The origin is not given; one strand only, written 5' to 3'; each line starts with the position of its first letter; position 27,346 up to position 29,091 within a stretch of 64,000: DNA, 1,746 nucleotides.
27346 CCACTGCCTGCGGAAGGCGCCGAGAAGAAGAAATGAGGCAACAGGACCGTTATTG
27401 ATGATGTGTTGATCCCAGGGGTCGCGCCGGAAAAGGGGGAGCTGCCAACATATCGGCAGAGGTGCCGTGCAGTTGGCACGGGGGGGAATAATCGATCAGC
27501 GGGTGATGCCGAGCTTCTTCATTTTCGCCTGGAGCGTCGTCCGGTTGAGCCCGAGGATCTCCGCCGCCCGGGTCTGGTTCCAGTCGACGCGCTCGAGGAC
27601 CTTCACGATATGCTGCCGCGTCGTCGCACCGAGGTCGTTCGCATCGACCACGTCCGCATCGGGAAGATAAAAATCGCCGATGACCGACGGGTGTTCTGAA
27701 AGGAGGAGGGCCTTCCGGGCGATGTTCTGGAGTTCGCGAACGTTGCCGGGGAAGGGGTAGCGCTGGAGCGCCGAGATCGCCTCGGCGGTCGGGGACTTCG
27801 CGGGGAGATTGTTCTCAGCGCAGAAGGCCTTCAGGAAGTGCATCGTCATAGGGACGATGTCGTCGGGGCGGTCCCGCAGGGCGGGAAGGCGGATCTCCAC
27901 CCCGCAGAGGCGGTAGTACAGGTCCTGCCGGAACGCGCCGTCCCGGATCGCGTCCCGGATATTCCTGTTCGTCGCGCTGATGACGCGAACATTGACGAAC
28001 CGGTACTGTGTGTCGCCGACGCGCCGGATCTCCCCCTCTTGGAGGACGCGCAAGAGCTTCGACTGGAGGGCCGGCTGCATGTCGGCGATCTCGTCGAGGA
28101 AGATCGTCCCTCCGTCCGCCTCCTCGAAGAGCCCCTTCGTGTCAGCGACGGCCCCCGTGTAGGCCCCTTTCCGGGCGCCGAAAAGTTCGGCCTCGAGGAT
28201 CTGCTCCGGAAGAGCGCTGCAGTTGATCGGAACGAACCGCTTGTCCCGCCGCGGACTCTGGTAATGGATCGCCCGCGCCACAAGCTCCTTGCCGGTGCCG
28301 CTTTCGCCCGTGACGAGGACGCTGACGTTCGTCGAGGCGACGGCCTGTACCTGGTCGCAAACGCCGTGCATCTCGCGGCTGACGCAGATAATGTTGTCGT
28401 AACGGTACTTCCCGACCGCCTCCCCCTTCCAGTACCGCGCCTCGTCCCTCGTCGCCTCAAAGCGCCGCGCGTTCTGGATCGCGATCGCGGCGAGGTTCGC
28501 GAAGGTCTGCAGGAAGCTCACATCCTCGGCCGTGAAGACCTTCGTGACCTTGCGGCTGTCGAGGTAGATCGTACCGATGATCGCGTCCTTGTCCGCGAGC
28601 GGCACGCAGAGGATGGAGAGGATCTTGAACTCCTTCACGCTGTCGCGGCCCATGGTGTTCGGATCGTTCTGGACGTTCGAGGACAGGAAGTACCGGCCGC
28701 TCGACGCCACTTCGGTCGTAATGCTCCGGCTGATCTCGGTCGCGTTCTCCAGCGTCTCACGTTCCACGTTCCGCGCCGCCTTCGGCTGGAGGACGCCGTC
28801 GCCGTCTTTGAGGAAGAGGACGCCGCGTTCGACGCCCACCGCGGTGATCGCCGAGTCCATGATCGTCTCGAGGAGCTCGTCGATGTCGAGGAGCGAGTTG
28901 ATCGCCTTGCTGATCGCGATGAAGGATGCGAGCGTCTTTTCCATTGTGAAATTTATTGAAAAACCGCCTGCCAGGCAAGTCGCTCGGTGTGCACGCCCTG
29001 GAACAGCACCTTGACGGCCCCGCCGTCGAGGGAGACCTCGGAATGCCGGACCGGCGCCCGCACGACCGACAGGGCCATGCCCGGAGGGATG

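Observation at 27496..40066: Glycan-utilisation locus without Sus genes: GH38 alpha-mannosidase plus GH36-like alpha-galactosidase plus outer-membrane beta-barrel plus four-gene sugar ABC importer, ending in a sigma-54/GAF activator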

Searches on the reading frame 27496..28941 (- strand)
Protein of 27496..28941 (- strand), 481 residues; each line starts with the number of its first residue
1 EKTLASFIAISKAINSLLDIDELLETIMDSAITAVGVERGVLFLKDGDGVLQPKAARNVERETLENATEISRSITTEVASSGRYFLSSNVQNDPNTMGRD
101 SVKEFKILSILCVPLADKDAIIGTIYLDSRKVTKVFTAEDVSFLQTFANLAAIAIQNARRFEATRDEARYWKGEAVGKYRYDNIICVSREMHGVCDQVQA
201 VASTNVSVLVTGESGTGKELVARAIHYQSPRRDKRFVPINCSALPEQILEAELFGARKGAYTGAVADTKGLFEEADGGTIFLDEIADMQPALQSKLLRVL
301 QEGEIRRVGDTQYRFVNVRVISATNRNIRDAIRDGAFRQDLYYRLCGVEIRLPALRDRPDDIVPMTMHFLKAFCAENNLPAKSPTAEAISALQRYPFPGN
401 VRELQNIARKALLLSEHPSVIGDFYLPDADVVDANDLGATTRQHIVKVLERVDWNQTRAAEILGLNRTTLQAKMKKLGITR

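Call 4: search_protein_families(library=pfam, proteins=[window:27496-28941:-], max_evalue=0.01)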
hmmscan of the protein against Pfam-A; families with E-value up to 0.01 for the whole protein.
window:27496-28941:- (481 aa): 15 families
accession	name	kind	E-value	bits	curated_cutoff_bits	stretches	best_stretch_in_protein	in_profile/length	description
PF00158.32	Sigma54_activat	-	9.2e-69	230.9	20.2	1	185-350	2-167/168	Sigma-54 interaction domain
PF14532.12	Sigma54_activ_2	-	1.5e-21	77.5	25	1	188-355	4-138/138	Sigma-54 interaction domain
PF01590.32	GAF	-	1.3e-19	71.5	22.4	1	19-155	1-133/133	GAF domain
PF13185.12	GAF_2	-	4.7e-17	62.9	28.6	1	19-156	3-136/136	GAF domain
PF25601.1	AAA_lid_14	-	4.7e-17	62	27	1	356-419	1-64/87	AAA+ ATPase lid domain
PF13492.12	GAF_3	-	2e-12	48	27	1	19-157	1-129/129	GAF domain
PF02954.25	HTH_8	-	2.2e-12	47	22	1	442-477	7-42/42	Bacterial regulatory protein, Fis family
PF07724.20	AAA_2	-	1.5e-08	35.3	27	1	206-333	4-132/166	AAA domain (Cdc48 subfamily)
PF07728.20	AAA_5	-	4.1e-07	30.5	22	1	208-327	2-124/139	AAA domain (dynein-related subfamily)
PF00004.35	AAA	-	3.2e-06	28.1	21.2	1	208-333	1-119/131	ATPase family associated with various cellular activities (AAA)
PF13191.12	AAA_16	-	1.4e-05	26.1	32.6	1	188-301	6-121/167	AAA ATPase domain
PF20030.5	bpMoxR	-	0.0001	21.9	27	1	201-326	27-146/205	MoxR domain in the MoxR-vWA-beta-propeller ternary systems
PF01078.27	Mg_chelatase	-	0.0016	18.3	20.3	0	266-325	96-157/207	Magnesium chelatase, subunit ChlI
PF13245.12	AAA_19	-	0.0029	18.2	25.1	0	198-311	2-126/134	AAA domain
PF13401.12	AAA_22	-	0.0054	17.5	27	0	207-245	7-45/130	AAA domain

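Call 14: find_encoding_contigs(protein=window:27496-28941:-, flank=10000, max_places=6)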
Protein window:27496-28941:- (481 aa): no gene with exactly this product is on record in the collection.

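Call 22: search_protein_families(library=ncbifam, proteins=[window:27496-28941:-], max_evalue=0.001)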
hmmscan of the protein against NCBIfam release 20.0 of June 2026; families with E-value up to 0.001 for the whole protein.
window:27496-28941:- (481 aa): 31 families (the best 25 are shown)
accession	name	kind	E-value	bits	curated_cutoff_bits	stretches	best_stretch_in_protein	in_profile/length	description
TIGR01817.1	nifA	equivalog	2.5e-114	382.9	528.85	1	2-419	2-432/534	nif-specific transcriptional activator NifA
NF041552.1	TF_PrdR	equivalog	1e-95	321.2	795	1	116-476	207-575/577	sigma-54 dependent transcriptional regulator PrdR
NF003451.0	PRK05022.1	equivalog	6.8e-95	318.7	476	1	101-415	106-423/512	nitric oxide reductase transcriptional regulator NorR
TIGR02915.1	PEP_resp_reg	equivalog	2.2e-93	313.5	502.6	1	149-479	107-444/445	PEP-CTERM-box response regulator transcription factor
NF008469.0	PRK11361.1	equivalog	2.5e-89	300.1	714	1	153-480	114-457/461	acetoacetate metabolism transcriptional regulator AtoC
NF050807.1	TransRegFlbDCaul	equivalog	1.4e-88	297.8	750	1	183-422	119-358/454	sigma-54-dependent transcriptional regulator FlbD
TIGR01818.1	ntrC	equivalog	1.8e-84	284.2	558.6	1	163-415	115-367/463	nitrogen regulation protein NR(I)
NF038308.1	RNA_repair_RtcR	equivalog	2.9e-83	280.5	650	1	174-419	172-426/530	RNA repair transcriptional activator RtcR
NF049963.1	RespRegFlgRCampy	domain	2.2e-81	273.9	750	1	159-477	110-427/429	fla regulon two-component system response regulator FlgR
TIGR02329.1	propionate_PrpR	equivalog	3.2e-80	270.3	499.2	1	141-475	173-525/526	propionate catabolism operon regulatory protein PrpR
NF011958.0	PRK15429.1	equivalog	1e-78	265.7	830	1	104-480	294-687/692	formate hydrogenlyase transcriptional activator FlhA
NF011695.0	PRK15115.1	equivalog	2.2e-77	260.7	763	1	174-470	127-429/445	two-component system response regulator GlrR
NF041946.1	LuxO_transreg_Vib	equivalog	1.3e-76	258.3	800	1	152-440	105-391/463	quorum-sensing sigma-54 dependent transcriptional regulator LuxO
NF008085.0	PRK10820.1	equivalog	2.5e-76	257.4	576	1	178-431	200-454/520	transcriptional regulator TyrR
NF011953.0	PRK15424.1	equivalog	5e-76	256.4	703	1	152-476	192-533/538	propionate catabolism operon regulatory protein PrpR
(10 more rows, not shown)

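Call 26: find_related_loci(query=window:27496-28941:-, collection=metagenome_contigs, flank=10000)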
Query window:27496-28941:- (481 aa) in metagenome_contigs; peptide patterns used: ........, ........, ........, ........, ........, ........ (x = any residue, [..] = any of these).
94 stretches matched a pattern; 11 encode a relative of the query (tblastn E <= 1e-3); 11 distinct loci.
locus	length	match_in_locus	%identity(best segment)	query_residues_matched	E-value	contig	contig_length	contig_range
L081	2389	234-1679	88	1-481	0e+0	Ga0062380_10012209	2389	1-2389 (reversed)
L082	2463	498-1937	69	4-481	0e+0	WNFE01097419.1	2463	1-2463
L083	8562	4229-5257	46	147-481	1e-87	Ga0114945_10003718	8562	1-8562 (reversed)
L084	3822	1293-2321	45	147-481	3e-87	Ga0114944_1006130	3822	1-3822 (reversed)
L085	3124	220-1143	43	184-479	8e-75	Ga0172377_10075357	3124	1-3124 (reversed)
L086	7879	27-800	38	235-476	7e-55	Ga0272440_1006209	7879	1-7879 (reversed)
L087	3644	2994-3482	44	4-164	3e-31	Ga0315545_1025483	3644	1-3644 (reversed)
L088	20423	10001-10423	42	20-162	3e-23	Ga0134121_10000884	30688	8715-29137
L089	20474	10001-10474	36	1-159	1e-21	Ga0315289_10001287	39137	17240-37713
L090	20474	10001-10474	36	1-159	3e-21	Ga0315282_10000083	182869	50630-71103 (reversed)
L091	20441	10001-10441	27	10-159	3e-9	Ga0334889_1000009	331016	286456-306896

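Call 68: find_homologous_proteins(query=window:27496-28941:-, max_evalue=1e-100)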
Query window:27496-28941:- (481 aa): 164 proteins with E <= 1e-100 among 8000 candidates; the best 120 are listed.
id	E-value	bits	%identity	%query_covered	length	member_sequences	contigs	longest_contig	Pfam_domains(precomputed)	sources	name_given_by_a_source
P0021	0.0e+0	1058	100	100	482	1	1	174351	PF13185.13,PF00158.33,PF07724.21,PF25601.2,PF01590.33,PF02954.26,PF13492.13,PF00004.36,PF14532.13,PF07728.21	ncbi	-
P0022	6.0e-277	937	88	100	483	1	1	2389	PF13185.13,PF00158.33,PF07724.21,PF25601.2,PF01590.33,PF02954.26,PF13492.13,PF00004.36,PF14532.13,PF07728.21,PF13191.13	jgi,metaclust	metaclust:\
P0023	4.8e-275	930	87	100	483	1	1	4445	PF13185.13,PF00158.33,PF07724.21,PF25601.2,PF01590.33,PF02954.26,PF13492.13,PF00004.36,PF14532.13,PF07728.21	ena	-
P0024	1.7e-245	833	78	100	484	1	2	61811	PF13185.13,PF00158.33,PF07724.21,PF25601.2,PF01590.33,PF02954.26,PF13492.13,PF00004.36,PF14532.13,PF07728.21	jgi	jgi:Nif-specific regulatory protein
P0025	1.7e-244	830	77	100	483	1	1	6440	PF13185.13,PF00158.33,PF07724.21,PF25601.2,PF01590.33,PF02954.26,PF13492.13,PF00004.36,PF14532.13,PF07728.21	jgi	jgi:transcriptional regulator with GAF, ATPase, and Fis domain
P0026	3.5e-239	812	74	100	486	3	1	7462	PF13185.13,PF00158.33,PF07724.21,PF25601.2,PF01590.33,PF02954.26,PF13492.13,PF14532.13,PF07728.21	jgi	jgi:Nif-specific regulatory protein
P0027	3.8e-235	799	74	100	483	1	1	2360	PF13185.13,PF00158.33,PF07724.21,PF25601.2,PF01590.33,PF02954.26,PF13492.13,PF14532.13,PF07728.21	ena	-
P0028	4.7e-217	739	70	100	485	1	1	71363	PF13185.13,PF00158.33,PF07724.21,PF25601.2,PF01590.33,PF02954.26,PF13492.13,PF00004.36,PF14532.13,PF07728.21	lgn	-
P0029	1.0e-214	732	68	100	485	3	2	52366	PF13185.13,PF00158.33,PF07724.21,PF25601.2,PF01590.33,PF02954.26,PF13492.13,PF00004.36,PF14532.13,PF07728.21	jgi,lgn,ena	jgi:Nif-specific regulatory protein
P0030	2.4e-214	730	70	100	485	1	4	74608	PF13185.13,PF00158.33,PF07724.21,PF25601.2,PF01590.33,PF02954.26,PF13492.13,PF00004.36,PF14532.13,PF07728.21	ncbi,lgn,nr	ncbi:MAG: sigma 54-interacting transcriptional regulator [Ignavibacteriae bacterium]|nr:sigma 54-int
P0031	3.4e-214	730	69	99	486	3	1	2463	PF13185.13,PF00158.33,PF07724.21,PF25601.2,PF01590.33,PF02954.26,PF13492.13,PF14532.13,PF07728.21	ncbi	-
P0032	4.1e-213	726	68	100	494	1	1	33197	PF13185.13,PF00158.33,PF07724.21,PF25601.2,PF01590.33,PF02954.26,PF13492.13,PF00004.36,PF14532.13,PF07728.21,PF13191.13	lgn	-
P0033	1.3e-212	725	69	99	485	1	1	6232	PF13185.13,PF00158.33,PF07724.21,PF25601.2,PF01590.33,PF02954.26,PF13492.13,PF14532.13,PF07728.21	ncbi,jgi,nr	ncbi:MAG TPA: sigma 54-interacting transcriptional regulator [Bacteroidota bacterium]|jgi:Nif-specif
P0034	1.7e-211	721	67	99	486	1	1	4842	PF13185.13,PF00158.33,PF07724.21,PF25601.2,PF01590.33,PF02954.26,PF13492.13,PF14532.13,PF07728.21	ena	-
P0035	4.5e-211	720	67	100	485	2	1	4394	PF13185.13,PF00158.33,PF07724.21,PF25601.2,PF01590.33,PF02954.26,PF13492.13,PF14532.13,PF07728.21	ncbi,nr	ncbi:MAG: sigma 54-interacting transcriptional regulator [Ignavibacteriales bacterium]|nr:sigma 54-i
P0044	7.8e-201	686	63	100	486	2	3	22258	PF13185.13,PF00158.33,PF07724.21,PF25601.2,PF01590.33,PF02954.26,PF13492.13,PF00004.36,PF14532.13,PF07728.21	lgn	-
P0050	3.4e-198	677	65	98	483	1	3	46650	PF20030.6,PF13185.13,PF00158.33,PF07724.21,PF25601.2,PF01590.33,PF02954.26,PF13492.13,PF00004.36,PF14532.13,PF07728.21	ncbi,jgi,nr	ncbi:MAG TPA: sigma 54-interacting transcriptional regulator [Bacteroidota bacterium]|jgi:Nif-specif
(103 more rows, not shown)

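Call 69: find_encoding_contigs(protein=P0021, flank=1500, max_places=1)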
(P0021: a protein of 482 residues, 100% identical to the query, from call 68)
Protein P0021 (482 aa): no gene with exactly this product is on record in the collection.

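Call 70: find_encoding_contigs(protein=P0030, flank=10000, max_places=1)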
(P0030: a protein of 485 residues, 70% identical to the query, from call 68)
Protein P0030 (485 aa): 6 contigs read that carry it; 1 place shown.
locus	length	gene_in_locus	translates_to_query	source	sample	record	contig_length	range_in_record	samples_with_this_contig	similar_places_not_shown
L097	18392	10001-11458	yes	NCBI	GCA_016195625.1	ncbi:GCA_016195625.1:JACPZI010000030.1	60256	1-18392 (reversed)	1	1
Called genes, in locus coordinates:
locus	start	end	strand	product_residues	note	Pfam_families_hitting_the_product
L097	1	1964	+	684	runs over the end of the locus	PF13520:AA_permease_2, PF00324:AA_permease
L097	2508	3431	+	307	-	PF00532:Peripla_BP_1, PF13407:Peripla_BP_4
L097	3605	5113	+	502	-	PF00005:ABC_tran, PF02463:SMC_N (faint), PF13304:AAA_21 (faint), PF00005:ABC_tran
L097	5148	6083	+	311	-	PF02653:BPD_transp_2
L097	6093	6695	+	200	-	-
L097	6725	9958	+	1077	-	PF01074:Glyco_hydro_38N, PF09261:Alpha-mann_mid, PF07748:Glyco_hydro_38C, PF17677:Glyco_hydro38C2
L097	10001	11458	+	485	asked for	PF01590:GAF, PF13185:GAF_2, PF13492:GAF_3, PF00158:Sigma54_activat, PF14532:Sigma54_activ_2, PF07724:AAA_2 (weak), PF25601:AAA_lid_14, PF02954:HTH_8, +2 more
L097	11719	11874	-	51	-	-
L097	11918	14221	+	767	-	PF00069:Pkinase, PF07714:PK_Tyr_Ser-Thr, PF00515:TPR_1 (faint), PF07719:TPR_2 (faint), PF13181:TPR_8 (faint), PF13428:TPR_14 (faint), PF13414:TPR_11 (faint), PF13431:TPR_17 (faint), +1 more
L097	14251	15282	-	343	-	PF15887:Peptidase_Mx (weak)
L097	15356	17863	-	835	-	PF02861:Clp_N, PF13191:AAA_16 (weak), PF00004:AAA, PF17871:AAA_lid_9, PF00004:AAA, PF07724:AAA_2, PF07728:AAA_5, PF10431:ClpB_D2-small, +12 more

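Call 71: find_encoding_contigs(protein=P0028, flank=10000, max_places=1)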
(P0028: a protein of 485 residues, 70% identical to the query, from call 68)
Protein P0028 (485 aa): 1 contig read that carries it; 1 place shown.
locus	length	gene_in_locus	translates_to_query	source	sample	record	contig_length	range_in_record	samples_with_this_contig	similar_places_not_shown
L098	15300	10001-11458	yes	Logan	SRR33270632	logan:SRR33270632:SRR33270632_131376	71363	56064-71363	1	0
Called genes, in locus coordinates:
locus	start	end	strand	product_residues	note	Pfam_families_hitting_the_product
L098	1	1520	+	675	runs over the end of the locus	PF13424:TPR_12 (faint), PF13429:TPR_15 (faint), PF23914:TPR_CcmH_CycH (faint), PF13174:TPR_6 (faint), PF13176:TPR_7 (faint), PF13181:TPR_8 (faint), PF00515:TPR_1, PF07719:TPR_2 (weak), +7 more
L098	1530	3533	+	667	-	PF13424:TPR_12 (faint), PF13432:TPR_16 (faint), PF00515:TPR_1 (faint), PF07719:TPR_2 (faint), PF13181:TPR_8 (faint), PF13428:TPR_14 (faint), PF14559:TPR_19 (faint)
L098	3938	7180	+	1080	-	PF01074:Glyco_hydro_38N, PF03065:Glyco_hydro_57 (weak), PF09261:Alpha-mann_mid, PF07748:Glyco_hydro_38C, PF17677:Glyco_hydro38C2 (weak)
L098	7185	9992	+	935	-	PF02065:Melibiase, PF13364:BetaGal_ABD2 (weak)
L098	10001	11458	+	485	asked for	PF01590:GAF, PF13185:GAF_2, PF13492:GAF_3, PF00158:Sigma54_activat, PF14532:Sigma54_activ_2, PF07724:AAA_2 (weak), PF25601:AAA_lid_14, PF02954:HTH_8, +2 more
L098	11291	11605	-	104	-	-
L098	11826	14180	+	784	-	PF00069:Pkinase, PF01636:APH (faint), PF07714:PK_Tyr_Ser-Thr, PF13428:TPR_14 (faint), PF00515:TPR_1 (faint), PF07719:TPR_2 (faint), PF13424:TPR_12 (faint), PF14559:TPR_19 (weak), +7 more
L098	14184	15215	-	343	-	PF15887:Peptidase_Mx (weak)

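Call 72: find_encoding_contigs(protein=P0050, flank=10000, max_places=1)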
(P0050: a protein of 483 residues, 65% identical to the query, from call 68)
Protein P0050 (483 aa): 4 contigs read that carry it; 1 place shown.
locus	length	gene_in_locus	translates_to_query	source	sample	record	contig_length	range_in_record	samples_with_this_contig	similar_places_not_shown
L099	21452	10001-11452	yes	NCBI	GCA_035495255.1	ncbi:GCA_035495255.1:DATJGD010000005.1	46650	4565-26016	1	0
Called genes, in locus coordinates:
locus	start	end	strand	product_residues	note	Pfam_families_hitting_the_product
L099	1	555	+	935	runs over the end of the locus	PF08757:CotH, PF14870:PSII_BNR, PF15902:Sortilin-Vps10 (faint), PF25852:DUF6242_C (faint), PF18962:Por_Secre_tail (weak)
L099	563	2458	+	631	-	PF05448:AXE1 (faint), PF02129:Peptidase_S15, PF00561:Abhydrolase_1 (weak), PF00326:Peptidase_S9 (weak), PF08530:PepX_C, PF18962:Por_Secre_tail (weak)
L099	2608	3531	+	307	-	PF00532:Peripla_BP_1, PF13407:Peripla_BP_4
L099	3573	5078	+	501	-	PF00005:ABC_tran, PF13304:AAA_21 (faint), PF00005:ABC_tran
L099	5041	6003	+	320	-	PF02653:BPD_transp_2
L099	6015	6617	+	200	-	-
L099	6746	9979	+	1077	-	PF01074:Glyco_hydro_38N, PF03065:Glyco_hydro_57 (weak), PF09261:Alpha-mann_mid, PF07748:Glyco_hydro_38C, PF17677:Glyco_hydro38C2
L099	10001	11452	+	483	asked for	PF01590:GAF, PF13185:GAF_2, PF13492:GAF_3, PF00158:Sigma54_activat, PF14532:Sigma54_activ_2, PF07724:AAA_2, PF25601:AAA_lid_14, PF02954:HTH_8, +3 more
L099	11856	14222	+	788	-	PF00069:Pkinase, PF07714:PK_Tyr_Ser-Thr, PF17680:FlgO (faint), PF00515:TPR_1 (faint), PF07719:TPR_2 (faint), PF13181:TPR_8 (faint), PF13414:TPR_11 (faint), PF14559:TPR_19 (weak), +2 more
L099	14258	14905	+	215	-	-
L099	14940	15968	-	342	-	PF15887:Peptidase_Mx (weak)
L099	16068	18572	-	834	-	PF02861:Clp_N, PF13191:AAA_16 (weak), PF00004:AAA, PF17871:AAA_lid_9, PF00004:AAA, PF07724:AAA_2, PF07728:AAA_5, PF10431:ClpB_D2-small, +11 more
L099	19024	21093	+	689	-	PF00072:Response_reg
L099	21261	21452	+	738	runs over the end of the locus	PF13426:PAS_9 (weak), PF00512:HisKA (weak), PF02518:HATPase_c, PF00072:Response_reg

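Call 73: find_encoding_contigs(protein=P0044, flank=10000, max_places=1)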
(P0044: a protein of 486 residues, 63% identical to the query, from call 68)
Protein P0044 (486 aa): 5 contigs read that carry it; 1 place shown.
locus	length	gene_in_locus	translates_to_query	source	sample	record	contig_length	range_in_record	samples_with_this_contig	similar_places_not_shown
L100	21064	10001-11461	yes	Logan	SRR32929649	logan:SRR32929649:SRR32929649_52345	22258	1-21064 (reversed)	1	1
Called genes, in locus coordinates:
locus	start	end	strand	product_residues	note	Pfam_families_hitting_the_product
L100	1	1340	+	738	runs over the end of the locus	PF02225:PA (weak), PF04389:Peptidase_M28, PF04253:TFR_dimer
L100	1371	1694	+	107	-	-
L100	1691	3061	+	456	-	PF00324:AA_permease, PF13520:AA_permease_2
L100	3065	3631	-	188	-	-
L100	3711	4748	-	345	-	PF06067:DUF932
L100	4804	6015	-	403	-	PF04471:Mrr_cat (weak)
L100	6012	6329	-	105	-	-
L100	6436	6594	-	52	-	-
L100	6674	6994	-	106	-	PF18480:DUF5615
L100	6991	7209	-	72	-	PF04255:DUF433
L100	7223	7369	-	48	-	-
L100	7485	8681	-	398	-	-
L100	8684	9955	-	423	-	PF07690:MFS_1, PF12832:MFS_1_like (faint), PF07690:MFS_1, PF00083:Sugar_tr (weak)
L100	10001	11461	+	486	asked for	PF01590:GAF, PF13185:GAF_2, PF13492:GAF_3, PF00158:Sigma54_activat, PF14532:Sigma54_activ_2, PF07724:AAA_2, PF25601:AAA_lid_14, PF02954:HTH_8, +2 more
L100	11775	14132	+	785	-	PF00069:Pkinase, PF07714:PK_Tyr_Ser-Thr, PF14559:TPR_19 (faint), PF07719:TPR_2 (faint), PF13424:TPR_12 (faint), PF00515:TPR_1 (faint), PF13181:TPR_8 (faint), PF13414:TPR_11 (faint), +4 more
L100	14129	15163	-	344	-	PF15887:Peptidase_Mx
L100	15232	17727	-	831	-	PF02861:Clp_N, PF00004:AAA, PF13191:AAA_16 (weak), PF17871:AAA_lid_9, PF00004:AAA, PF07724:AAA_2, PF07728:AAA_5, PF10431:ClpB_D2-small, +10 more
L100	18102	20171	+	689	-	PF04932:Wzy_C, PF13432:TPR_16 (faint), PF13428:TPR_14 (faint), PF14559:TPR_19 (faint)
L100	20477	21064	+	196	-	?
